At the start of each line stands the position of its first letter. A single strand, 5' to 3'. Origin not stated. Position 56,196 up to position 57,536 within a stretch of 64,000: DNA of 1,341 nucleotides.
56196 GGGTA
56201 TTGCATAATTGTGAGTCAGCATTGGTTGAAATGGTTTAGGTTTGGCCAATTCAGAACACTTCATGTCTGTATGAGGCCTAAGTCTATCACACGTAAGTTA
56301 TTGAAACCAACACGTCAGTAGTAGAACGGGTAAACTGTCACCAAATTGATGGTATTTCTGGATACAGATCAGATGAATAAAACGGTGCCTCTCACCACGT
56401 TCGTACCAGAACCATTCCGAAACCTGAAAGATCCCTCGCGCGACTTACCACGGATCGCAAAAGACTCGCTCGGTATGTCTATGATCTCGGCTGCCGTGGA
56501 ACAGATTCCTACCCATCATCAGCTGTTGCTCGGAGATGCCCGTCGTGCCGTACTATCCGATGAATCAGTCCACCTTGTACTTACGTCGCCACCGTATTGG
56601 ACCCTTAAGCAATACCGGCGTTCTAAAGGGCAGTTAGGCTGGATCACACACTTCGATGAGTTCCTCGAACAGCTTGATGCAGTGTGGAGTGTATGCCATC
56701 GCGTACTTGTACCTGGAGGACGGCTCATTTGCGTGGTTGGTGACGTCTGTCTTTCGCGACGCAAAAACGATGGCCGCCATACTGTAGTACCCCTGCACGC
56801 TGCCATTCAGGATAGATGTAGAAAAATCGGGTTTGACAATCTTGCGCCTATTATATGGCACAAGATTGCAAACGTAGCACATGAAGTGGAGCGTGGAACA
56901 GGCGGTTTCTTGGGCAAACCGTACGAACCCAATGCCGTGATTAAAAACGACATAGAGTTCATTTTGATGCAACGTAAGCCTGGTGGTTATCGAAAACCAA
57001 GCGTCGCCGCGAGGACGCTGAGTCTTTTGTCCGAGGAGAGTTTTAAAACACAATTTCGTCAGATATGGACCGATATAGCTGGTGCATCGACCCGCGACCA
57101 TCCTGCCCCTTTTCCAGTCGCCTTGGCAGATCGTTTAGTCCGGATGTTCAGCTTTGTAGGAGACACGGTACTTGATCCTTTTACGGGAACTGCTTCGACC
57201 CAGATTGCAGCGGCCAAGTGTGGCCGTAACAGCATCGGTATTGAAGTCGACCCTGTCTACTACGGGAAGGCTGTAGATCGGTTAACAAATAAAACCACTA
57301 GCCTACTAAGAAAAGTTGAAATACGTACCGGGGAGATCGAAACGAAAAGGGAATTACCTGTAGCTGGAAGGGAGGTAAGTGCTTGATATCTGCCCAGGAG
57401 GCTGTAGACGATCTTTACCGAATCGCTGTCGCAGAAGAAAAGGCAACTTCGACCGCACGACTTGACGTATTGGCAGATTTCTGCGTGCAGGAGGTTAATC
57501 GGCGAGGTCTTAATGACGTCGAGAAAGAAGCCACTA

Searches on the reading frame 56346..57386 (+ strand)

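Call 82: search_protein_families(library=pfam, proteins=[window:56346-57386:+], max_evalue=0.01)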
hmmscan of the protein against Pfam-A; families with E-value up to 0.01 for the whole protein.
window:56346-57386:+ (346 aa): 3 families
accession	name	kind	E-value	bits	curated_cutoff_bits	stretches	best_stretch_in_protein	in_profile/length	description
PF01555.25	N6_N4_Mtase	-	6.3e-33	115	26.7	1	75-306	1-216/221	DNA methylase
PF08241.18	Methyltransf_11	-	0.0079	17.2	21.2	0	101-129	67-95/95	Methyltransferase domain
PF01170.24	UPF0020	-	0.0087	16.2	22.3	0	250-307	6-64/197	RMKL-like, methyltransferase domain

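Call 83: search_protein_families(library=padloc, proteins=[window:56346-57386:+], max_evalue=0.01)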
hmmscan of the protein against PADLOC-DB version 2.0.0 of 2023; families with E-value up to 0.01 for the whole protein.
window:56346-57386:+ (346 aa): 64 families (the best 25 are shown)
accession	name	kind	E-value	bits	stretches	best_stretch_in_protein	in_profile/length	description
PDLC03259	MTase_II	-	2.9e-55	185.8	1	56-320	2-262/423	Type II methyltransferase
PDLC03350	MTase_II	-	1.3e-53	180.4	1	56-319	55-301/312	Type II methyltransferase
PDLC03283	MTase_II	-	3.7e-46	156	1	56-323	3-280/352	Type II methyltransferase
PDLC03353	MTase_II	-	7.8e-43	144.9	1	69-320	22-257/260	Type II methyltransferase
PDLC03387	MTase_II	-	1e-27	95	2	202-319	165-281/289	Type II methyltransferase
PDLC03299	MTase_II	-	1.2e-22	78.8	2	249-325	193-273/296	Type II methyltransferase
PDLC03371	MTase_II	-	1.7e-22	78.2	1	70-317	25-256/260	Type II methyltransferase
PDLC03246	MTase_II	-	1.3e-20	71.9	1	59-305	114-358/376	Type II methyltransferase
PDLC03260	MTase_II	-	1.9e-20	71.1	2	202-307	201-301/349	Type II methyltransferase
PDLC03228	MTase_II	-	5.1e-16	57.2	1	248-318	140-210/227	Type II methyltransferase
PDLC03276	MTase_II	-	1.3e-15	55.5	1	51-306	137-393/404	Type II methyltransferase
PDLC03265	MTase_II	-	1.7e-15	55.3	2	249-314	264-329/333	Type II methyltransferase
PDLC03252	MTase_II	-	1.2e-13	49.1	2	60-137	93-171/365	Type II methyltransferase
PDLC03351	MTase_II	-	3.7e-13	47.4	2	260-321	135-196/348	Type II methyltransferase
PDLC03363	MTase_II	-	4.4e-13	47.3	1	249-316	54-121/294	Type II methyltransferase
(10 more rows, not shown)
